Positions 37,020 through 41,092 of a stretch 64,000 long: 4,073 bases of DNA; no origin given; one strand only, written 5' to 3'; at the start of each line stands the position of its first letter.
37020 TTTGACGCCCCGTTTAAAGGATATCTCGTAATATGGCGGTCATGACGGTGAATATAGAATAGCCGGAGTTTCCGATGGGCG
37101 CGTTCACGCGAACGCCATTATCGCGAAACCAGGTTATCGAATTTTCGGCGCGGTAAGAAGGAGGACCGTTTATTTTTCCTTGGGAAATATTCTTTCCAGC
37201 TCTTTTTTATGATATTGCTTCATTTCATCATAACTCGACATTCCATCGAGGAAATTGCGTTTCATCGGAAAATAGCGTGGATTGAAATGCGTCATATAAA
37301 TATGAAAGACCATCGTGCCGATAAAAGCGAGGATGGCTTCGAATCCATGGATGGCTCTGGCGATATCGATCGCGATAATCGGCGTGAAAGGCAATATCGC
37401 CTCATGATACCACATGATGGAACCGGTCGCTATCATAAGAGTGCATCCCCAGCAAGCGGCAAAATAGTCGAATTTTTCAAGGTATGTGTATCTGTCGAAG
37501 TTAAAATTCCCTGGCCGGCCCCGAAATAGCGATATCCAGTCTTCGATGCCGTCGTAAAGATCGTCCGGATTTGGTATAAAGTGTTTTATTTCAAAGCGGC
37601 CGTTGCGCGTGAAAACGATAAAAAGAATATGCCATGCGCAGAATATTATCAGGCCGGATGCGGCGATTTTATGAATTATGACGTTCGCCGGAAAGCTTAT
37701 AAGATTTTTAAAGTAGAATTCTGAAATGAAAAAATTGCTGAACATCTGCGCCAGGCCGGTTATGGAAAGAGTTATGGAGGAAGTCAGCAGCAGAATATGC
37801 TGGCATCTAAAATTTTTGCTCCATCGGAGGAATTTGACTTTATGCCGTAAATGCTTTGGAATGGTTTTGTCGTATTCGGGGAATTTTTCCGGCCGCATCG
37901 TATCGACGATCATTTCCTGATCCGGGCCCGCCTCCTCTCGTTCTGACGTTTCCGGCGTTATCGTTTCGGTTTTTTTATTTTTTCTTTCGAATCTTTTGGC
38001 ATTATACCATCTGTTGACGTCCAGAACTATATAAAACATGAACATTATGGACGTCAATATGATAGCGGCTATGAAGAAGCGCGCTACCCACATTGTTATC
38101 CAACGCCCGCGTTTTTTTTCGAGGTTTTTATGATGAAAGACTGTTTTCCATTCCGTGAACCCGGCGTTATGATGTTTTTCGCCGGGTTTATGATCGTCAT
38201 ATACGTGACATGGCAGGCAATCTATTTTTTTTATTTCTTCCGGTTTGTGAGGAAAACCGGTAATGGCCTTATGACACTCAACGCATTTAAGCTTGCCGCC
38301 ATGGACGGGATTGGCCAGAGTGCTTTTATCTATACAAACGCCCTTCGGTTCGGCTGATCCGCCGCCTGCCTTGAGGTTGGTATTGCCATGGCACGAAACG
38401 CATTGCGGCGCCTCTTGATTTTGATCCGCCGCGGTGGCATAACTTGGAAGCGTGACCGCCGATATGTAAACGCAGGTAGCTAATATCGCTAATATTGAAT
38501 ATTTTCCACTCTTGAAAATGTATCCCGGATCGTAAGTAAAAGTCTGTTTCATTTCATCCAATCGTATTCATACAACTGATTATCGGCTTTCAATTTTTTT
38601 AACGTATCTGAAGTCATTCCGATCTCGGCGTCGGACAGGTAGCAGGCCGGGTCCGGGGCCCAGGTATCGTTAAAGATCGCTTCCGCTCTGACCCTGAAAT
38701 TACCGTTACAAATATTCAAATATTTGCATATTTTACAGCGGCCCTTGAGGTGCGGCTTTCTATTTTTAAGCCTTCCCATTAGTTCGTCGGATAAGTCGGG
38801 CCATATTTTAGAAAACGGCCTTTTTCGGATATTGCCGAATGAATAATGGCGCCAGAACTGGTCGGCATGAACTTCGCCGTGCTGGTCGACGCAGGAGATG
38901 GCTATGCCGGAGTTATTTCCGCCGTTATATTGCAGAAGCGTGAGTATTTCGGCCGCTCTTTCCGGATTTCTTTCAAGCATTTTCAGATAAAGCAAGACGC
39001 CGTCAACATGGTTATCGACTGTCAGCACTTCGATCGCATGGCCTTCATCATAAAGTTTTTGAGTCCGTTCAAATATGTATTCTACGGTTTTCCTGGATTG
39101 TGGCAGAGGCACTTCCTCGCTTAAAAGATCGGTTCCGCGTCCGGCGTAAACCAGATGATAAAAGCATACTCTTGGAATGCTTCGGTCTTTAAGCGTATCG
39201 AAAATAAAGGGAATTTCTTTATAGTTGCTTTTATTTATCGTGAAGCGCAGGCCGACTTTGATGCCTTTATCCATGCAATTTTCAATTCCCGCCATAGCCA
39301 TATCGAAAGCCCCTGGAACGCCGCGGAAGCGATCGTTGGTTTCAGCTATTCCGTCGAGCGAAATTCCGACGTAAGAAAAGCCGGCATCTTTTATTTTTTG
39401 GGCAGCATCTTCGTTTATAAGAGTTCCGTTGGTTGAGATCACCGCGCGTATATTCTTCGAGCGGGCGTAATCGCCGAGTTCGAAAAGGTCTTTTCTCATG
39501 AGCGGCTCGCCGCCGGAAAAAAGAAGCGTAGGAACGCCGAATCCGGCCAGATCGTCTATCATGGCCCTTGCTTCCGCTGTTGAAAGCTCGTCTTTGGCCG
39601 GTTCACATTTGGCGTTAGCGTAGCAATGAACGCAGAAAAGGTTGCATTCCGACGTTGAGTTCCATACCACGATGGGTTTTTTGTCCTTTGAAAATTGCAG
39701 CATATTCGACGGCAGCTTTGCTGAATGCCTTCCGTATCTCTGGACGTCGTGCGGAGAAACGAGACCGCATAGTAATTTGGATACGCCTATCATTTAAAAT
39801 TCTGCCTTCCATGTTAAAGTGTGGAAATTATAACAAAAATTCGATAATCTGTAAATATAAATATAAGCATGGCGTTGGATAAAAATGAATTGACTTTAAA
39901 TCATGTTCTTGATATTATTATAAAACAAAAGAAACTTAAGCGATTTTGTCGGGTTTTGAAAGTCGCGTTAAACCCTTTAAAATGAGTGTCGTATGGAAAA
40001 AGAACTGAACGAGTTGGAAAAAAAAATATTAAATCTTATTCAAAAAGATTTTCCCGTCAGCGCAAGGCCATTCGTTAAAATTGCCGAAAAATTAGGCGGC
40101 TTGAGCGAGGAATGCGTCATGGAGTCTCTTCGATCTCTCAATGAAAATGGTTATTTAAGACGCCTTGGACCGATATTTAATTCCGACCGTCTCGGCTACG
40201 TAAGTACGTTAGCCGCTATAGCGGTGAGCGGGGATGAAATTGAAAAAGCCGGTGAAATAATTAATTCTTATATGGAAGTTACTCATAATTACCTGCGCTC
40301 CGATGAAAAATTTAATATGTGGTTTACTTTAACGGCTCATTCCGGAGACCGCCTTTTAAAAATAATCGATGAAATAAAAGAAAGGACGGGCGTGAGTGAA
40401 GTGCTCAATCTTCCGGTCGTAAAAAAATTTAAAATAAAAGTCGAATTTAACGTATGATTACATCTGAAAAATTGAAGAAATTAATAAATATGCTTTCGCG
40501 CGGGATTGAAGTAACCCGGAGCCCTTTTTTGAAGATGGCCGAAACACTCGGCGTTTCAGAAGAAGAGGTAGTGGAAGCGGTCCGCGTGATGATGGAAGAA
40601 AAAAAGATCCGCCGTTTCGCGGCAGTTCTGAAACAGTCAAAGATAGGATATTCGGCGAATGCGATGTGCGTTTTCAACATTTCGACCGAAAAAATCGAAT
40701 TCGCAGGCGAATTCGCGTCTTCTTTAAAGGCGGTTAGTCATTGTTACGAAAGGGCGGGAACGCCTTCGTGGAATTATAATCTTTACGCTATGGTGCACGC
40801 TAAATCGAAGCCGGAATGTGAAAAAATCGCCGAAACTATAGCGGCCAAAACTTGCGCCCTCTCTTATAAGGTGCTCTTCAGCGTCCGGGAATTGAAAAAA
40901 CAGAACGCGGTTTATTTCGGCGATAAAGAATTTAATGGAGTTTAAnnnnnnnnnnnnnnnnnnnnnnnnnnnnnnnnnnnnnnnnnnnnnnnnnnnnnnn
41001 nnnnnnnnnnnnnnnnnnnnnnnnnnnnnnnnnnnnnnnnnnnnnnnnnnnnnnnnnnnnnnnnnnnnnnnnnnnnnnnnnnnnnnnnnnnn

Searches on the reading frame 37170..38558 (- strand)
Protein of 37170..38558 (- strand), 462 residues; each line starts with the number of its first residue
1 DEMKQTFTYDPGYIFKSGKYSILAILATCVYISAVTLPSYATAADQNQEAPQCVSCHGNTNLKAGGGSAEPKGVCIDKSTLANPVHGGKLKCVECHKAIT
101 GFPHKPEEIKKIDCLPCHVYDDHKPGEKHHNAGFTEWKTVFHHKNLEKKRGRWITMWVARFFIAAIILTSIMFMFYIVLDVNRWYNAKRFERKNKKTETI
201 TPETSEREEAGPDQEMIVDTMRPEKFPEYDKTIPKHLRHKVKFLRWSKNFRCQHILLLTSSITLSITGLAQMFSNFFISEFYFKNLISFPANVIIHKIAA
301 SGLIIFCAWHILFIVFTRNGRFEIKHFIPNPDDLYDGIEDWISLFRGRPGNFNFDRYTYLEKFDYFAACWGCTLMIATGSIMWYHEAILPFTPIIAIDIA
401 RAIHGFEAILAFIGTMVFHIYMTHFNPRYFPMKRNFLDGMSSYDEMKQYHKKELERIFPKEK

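Call 37: search_protein_families(library=pfam, proteins=[window:37170-38558:-], max_evalue=0.001)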
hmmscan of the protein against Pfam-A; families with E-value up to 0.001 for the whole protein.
window:37170-38558:- (462 aa): 2 families
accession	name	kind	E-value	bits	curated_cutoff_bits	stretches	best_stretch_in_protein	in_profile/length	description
PF01292.26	Ni_hydr_CYTB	-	2.9e-08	34.2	30.1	0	366-426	105-165/179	Prokaryotic cytochrome b561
PF14522.11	Cytochrome_C7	-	0.00092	19.4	24.8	0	49-118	12-66/67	Cytochrome c7 and related cytochrome c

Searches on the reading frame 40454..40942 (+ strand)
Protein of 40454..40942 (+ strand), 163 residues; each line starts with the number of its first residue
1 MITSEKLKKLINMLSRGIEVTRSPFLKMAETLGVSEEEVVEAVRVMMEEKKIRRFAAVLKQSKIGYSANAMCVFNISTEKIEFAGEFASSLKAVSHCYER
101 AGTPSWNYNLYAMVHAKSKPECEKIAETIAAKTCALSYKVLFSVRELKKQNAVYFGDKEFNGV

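Call 37: search_protein_families(library=pfam, proteins=[window:40454-40942:+], max_evalue=0.001)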
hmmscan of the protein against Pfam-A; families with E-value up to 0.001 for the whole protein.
window:40454-40942:+ (163 aa): 2 families
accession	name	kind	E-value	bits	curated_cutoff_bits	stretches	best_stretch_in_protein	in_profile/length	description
PF17805.7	AsnC_trans_reg2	-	5.7e-30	103.7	27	1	63-148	1-86/86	AsnC-like ligand binding domain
PF22451.2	NirdL-like_HTH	-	1.6e-10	40.8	27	1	8-53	2-47/47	Siroheme decarboxylase NirDL-like HTH domain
